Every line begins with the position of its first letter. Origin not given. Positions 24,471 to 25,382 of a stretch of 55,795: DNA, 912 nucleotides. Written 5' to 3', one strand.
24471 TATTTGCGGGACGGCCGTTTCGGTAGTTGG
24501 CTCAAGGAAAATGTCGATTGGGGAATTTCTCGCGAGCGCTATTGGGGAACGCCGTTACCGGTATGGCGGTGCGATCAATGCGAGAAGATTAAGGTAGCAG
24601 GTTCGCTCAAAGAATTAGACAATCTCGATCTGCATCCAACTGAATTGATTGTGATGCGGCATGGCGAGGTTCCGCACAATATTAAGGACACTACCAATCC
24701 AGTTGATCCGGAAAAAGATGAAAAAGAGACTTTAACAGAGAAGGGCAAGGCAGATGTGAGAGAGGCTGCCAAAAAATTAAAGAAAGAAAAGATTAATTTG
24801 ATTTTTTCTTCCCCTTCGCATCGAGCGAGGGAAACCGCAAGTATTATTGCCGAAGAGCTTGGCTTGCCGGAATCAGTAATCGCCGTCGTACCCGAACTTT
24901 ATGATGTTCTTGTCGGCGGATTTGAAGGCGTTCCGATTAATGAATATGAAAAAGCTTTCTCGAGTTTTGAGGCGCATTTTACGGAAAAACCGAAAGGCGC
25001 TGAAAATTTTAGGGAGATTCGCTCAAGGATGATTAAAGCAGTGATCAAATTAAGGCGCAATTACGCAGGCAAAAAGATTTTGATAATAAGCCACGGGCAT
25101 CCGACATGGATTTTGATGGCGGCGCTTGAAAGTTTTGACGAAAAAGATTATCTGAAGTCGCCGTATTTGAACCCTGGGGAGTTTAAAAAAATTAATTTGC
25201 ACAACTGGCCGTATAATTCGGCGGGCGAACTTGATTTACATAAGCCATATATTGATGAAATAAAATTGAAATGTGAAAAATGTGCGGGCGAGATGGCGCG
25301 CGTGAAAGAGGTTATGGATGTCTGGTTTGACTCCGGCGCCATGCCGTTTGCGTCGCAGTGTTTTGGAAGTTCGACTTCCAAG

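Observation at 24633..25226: Histidine-phosphatase (PGM-like) domain inserted inside isoleucyl-tRNA synthetase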

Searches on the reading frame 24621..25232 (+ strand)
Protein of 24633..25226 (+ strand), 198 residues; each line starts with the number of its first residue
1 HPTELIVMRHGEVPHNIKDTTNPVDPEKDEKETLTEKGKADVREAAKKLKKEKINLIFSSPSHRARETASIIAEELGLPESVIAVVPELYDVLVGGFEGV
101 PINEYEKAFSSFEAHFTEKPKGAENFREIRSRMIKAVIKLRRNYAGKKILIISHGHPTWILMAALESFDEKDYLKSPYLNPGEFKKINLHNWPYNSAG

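Call 3: search_protein_families(library=pfam, proteins=[window:24633-25226:+], max_evalue=0.01)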
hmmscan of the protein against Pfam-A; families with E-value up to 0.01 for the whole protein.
window:24633-25226:+ (198 aa): 4 families
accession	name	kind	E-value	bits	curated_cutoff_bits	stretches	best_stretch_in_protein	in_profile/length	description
PF00300.27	His_Phos_1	-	2.9e-30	105.8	21.7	1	5-177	1-170/194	Histidine phosphatase superfamily (branch 1)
PF13274.11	SocA_Panacea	-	0.0028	19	25.7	0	85-159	33-112/113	Antitoxin SocA-like, Panacea domain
PF00148.24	Oxidored_nitro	-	0.0049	16.2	28.6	0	116-167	242-293/399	Nitrogenase component 1 type Oxidoreductase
PF01297.22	ZnuA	-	0.008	16.1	29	0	33-81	188-232/263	Zinc-uptake complex component A periplasmic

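Call 4: search_protein_families(library=ncbifam, proteins=[window:24633-25226:+], max_evalue=0.01)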
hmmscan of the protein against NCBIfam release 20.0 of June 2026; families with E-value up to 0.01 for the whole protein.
window:24633-25226:+ (198 aa): 16 families
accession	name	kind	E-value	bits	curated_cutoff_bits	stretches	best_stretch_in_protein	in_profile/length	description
NF005567.0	PRK07238.1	equivalog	3.4e-20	72.7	326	1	2-165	177-338/378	bifunctional RNase H/acid phosphatase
NF038349.1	dPGM_arch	equivalog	1.2e-18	67.7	225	1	6-172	2-155/194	2,3-diphosphoglycerate-dependent phosphoglycerate mutase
TIGR03162.1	ribazole_cobC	equivalog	4.6e-17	62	162.9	1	6-175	2-165/176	alpha-ribazole phosphatase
NF009994.0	PRK13463.1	equivalog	3.8e-15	56.2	277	1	3-181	3-178/203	phosphoserine phosphatase 1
NF045917.1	PhserinePhPspA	equivalog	3.6e-12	46.4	350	1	5-169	4-165/211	phosphoserine phosphatase PspA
TIGR03848.1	MSMEG_4193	subfamily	2.2e-10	40.3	203.85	1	5-155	2-153/204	MSMEG_4193 family putative phosphomutase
NF002339.0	PRK01295.1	equivalog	4.7e-09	36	316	1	5-175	5-179/206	2,3-bisphosphoglycerate-dependent phosphoglycerate mutase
NF002901.0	PRK03482.1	equivalog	4.8e-09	36.2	261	1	6-164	5-160/215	2,3-diphosphoglycerate-dependent phosphoglycerate mutase GpmB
TIGR00249.1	sixA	equivalog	6.3e-09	35.9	74.5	1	4-88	2-77/154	phosphohistidine phosphatase SixA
NF011580.0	PRK15004.1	equivalog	8.5e-09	35.7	250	1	5-165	3-160/203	adenosylcobalamin/alpha-ribazole phosphatase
NF009993.0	PRK13462.1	equivalog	1.1e-06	28.5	226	1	4-160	7-153/203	acid phosphatase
TIGR01258.1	pgm_1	subfamily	2.1e-06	27.3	81.7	1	4-76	2-71/245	2,3-bisphosphoglycerate-dependent phosphoglycerate mutase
NF002217.0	PRK01112.1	equivalog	2.5e-06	27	320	1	3-72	2-66/228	2,3-bisphosphoglycerate-dependent phosphoglycerate mutase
NF010713.0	PRK14115.1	equivalog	6.2e-05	22.4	305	1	4-77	3-73/248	2,3-diphosphoglycerate-dependent phosphoglycerate mutase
NF010718.0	PRK14120.1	equivalog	0.00056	19.3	366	0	3-74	5-73/249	phosphoglyceromutase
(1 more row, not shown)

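Call 17: search_protein_representatives(protein=window:24633-25226:+)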
Query: 198 residues. Proteins with E-value up to 0.001 (for the whole library): 6325; up to 1e-10: 437; up to 1e-30: 7. The best 150 are listed.
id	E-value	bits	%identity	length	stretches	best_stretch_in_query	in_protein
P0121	8.7e-61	221.3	53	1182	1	2-198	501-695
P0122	4.5e-58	212.5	53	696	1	3-198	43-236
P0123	6.0e-56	205.5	47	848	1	2-198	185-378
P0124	6.3e-55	202.2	50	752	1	2-198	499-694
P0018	5.9e-52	192.5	50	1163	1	2-198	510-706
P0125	2.9e-38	147.9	37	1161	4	8-184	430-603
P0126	6.9e-37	143.3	42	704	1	1-195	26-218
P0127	3.3e-29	118.3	37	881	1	1-198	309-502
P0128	4.6e-29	117.8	34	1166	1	5-197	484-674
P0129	2.7e-27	112.1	36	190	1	6-186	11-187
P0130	2.8e-27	112.0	38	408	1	6-190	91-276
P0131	3.0e-27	111.9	41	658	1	8-171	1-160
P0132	2.2e-26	109.1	38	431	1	4-176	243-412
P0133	3.2e-26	108.6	32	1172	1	3-198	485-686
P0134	7.2e-26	107.4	40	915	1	5-170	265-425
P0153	1.5e-22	96.6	37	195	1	6-187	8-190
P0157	4.6e-22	95.0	33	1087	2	5-160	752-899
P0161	1.3e-21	93.5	33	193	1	6-184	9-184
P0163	1.6e-21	93.2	36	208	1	6-193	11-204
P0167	2.8e-21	92.5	34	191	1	7-175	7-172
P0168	2.8e-21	92.4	36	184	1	5-187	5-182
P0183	5.4e-20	88.2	33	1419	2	6-163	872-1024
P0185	7.8e-20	87.7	33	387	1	6-188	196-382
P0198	3.3e-19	85.7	32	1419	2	7-156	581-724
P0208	2.7e-18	82.7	33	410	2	5-168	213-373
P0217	7.1e-18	81.3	34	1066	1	4-155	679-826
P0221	1.1e-17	80.7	36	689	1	7-188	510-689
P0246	1.6e-16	76.9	39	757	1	3-162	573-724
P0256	3.3e-16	75.9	31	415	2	32-173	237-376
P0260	4.3e-16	75.5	34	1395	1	6-156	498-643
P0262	4.6e-16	75.4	29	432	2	8-171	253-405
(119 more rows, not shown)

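Call 19: search_protein_families(library=pfam, proteins=[P0125, P0246, P0157, P0183, P0198, P0217, P0260, P0221], max_evalue=0.001)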
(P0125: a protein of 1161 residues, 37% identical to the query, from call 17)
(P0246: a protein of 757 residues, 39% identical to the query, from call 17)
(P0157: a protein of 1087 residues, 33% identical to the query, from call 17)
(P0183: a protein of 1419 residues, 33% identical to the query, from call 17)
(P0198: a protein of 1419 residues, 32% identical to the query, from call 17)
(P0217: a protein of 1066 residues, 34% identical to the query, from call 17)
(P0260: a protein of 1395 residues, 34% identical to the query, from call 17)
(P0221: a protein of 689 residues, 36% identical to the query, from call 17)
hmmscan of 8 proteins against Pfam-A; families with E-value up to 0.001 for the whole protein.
P0125 (1161 aa): 3 families
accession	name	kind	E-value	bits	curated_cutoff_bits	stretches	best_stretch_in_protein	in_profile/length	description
PF00300.27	His_Phos_1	-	9.9e-126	417.3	21.7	4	427-595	1-167/194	Histidine phosphatase superfamily (branch 1)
PF00133.28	tRNA-synt_1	-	1.6e-74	251.6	22.7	2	14-417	2-198/414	tRNA synthetases class I (I, L, M and V)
PF09334.17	tRNA-synt_1g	-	1e-12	48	20.1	1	42-185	8-135/391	tRNA synthetases class I (M)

P0246 (757 aa): 3 families
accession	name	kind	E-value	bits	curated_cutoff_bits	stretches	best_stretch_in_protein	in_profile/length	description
PF00133.28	tRNA-synt_1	-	4.1e-90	302.9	22.7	2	17-493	2-304/414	tRNA synthetases class I (I, L, M and V)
PF00300.27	His_Phos_1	-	1.4e-33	116.7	21.7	1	577-749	3-182/194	Histidine phosphatase superfamily (branch 1)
PF09334.17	tRNA-synt_1g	-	2.4e-13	50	20.1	1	52-198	8-135/391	tRNA synthetases class I (M)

P0157 (1087 aa): 3 families
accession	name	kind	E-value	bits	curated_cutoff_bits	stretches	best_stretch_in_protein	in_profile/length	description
PF00133.28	tRNA-synt_1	-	1.5e-135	452.6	22.7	3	21-528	2-285/414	tRNA synthetases class I (I, L, M and V)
PF00300.27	His_Phos_1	-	6.9e-69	231.8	21.7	2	541-697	1-163/194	Histidine phosphatase superfamily (branch 1)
PF09334.17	tRNA-synt_1g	-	1.1e-16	61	20.1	2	51-190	8-128/391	tRNA synthetases class I (M)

P0183 (1419 aa): 5 families
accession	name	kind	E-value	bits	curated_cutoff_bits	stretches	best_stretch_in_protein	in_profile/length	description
PF00133.28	tRNA-synt_1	-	4.2e-143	477.5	22.7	2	18-485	2-265/414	tRNA synthetases class I (I, L, M and V)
PF00300.27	His_Phos_1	-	2.6e-82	275.6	21.7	2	871-1061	1-189/194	Histidine phosphatase superfamily (branch 1)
PF19302.4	DUF5915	-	1.1e-34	120.2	27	1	1229-1418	2-194/195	Domain of unknown function (DUF5915)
PF08264.19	Anticodon_1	-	8.8e-33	113.7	25.1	1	1065-1210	1-146/148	Anticodon-binding domain of tRNA ligase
PF09334.17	tRNA-synt_1g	-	7.8e-17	61.5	20.1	1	775-847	310-380/391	tRNA synthetases class I (M)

P0198 (1419 aa): 5 families
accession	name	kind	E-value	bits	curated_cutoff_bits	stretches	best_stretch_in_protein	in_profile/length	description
PF00133.28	tRNA-synt_1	-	8.4e-131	437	22.7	2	22-568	2-314/414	tRNA synthetases class I (I, L, M and V)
PF00300.27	His_Phos_1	-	3.1e-58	197.1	21.7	2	889-1035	1-156/194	Histidine phosphatase superfamily (branch 1)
PF08264.19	Anticodon_1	-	1.6e-27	96.6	25.1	1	1069-1214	1-146/148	Anticodon-binding domain of tRNA ligase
PF19302.4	DUF5915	-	2.6e-22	79.8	27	1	1232-1416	3-194/195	Domain of unknown function (DUF5915)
PF09334.17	tRNA-synt_1g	-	3.9e-15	56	20.1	2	52-191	8-128/391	tRNA synthetases class I (M)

P0217 (1066 aa): 8 families
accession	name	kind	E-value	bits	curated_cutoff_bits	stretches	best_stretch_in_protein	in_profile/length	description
PF00133.28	tRNA-synt_1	-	2.4e-100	336.6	22.7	2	18-677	2-270/414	tRNA synthetases class I (I, L, M and V)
PF00300.27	His_Phos_1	-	1.5e-39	136.1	21.7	1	680-854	1-176/194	Histidine phosphatase superfamily (branch 1)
PF13673.13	Acetyltransf_10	-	1.2e-16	61.3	23.6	1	949-1063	21-126/128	Acetyltransferase (GNAT) domain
PF00583.31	Acetyltransf_1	-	1.6e-12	48.1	20.7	1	935-1044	3-116/116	Acetyltransferase (GNAT) family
PF01797.21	Y1_Tnp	-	7e-12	46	23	1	340-461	17-120/121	Transposase IS200 like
PF13508.13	Acetyltransf_7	-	9.2e-12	45.6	27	1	966-1046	3-84/84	Acetyltransferase (GNAT) domain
PF09334.17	tRNA-synt_1g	-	8.1e-10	38.5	20.1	1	48-193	8-134/391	tRNA synthetases class I (M)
PF13420.13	Acetyltransf_4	-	1.6e-05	25.4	24.3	1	967-1048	51-138/155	Acetyltransferase (GNAT) domain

P0260 (1395 aa): 8 families
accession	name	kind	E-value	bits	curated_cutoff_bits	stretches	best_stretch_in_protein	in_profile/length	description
PF00133.28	tRNA-synt_1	-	1.3e-129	433.1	22.7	3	20-495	2-272/414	tRNA synthetases class I (I, L, M and V)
PF00300.27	His_Phos_1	-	1.8e-38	132.6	21.7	1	497-659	1-165/194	Histidine phosphatase superfamily (branch 1)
PF19302.4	DUF5915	-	4.4e-32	111.6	27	1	1214-1394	4-193/195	Domain of unknown function (DUF5915)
PF08264.19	Anticodon_1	-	5.8e-29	101.3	25.1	1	1045-1193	1-146/148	Anticodon-binding domain of tRNA ligase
PF09334.17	tRNA-synt_1g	-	1.5e-15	57.3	20.1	1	942-1007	311-374/391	tRNA synthetases class I (M)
PF13238.12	AAA_18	-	1.7e-06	28.9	29.4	1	747-863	2-119/128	AAA domain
PF13671.12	AAA_33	-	4.1e-05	24.4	27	1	746-869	2-134/143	AAA domain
PF06414.18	Zeta_toxin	-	0.00034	20.6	22.3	0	737-766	11-39/199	Zeta toxin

P0221 (689 aa): 4 families
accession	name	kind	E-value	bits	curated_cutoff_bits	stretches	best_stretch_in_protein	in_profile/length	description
PF05746.21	DALR_1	-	1e-34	119.6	22.3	1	390-503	1-117/117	DALR anticodon binding domain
PF00300.27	His_Phos_1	-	4.5e-32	111.7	21.7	1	509-671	2-166/194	Histidine phosphatase superfamily (branch 1)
PF03485.21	Arg_tRNA_synt_N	-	4.4e-18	66.1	21.5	1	4-83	5-85/85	Arginyl tRNA synthetase N terminal domain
PF00750.26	tRNA-synt_1d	-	7e-17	61.9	23.3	2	182-345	123-290/349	tRNA synthetases class I (R), catalytic domain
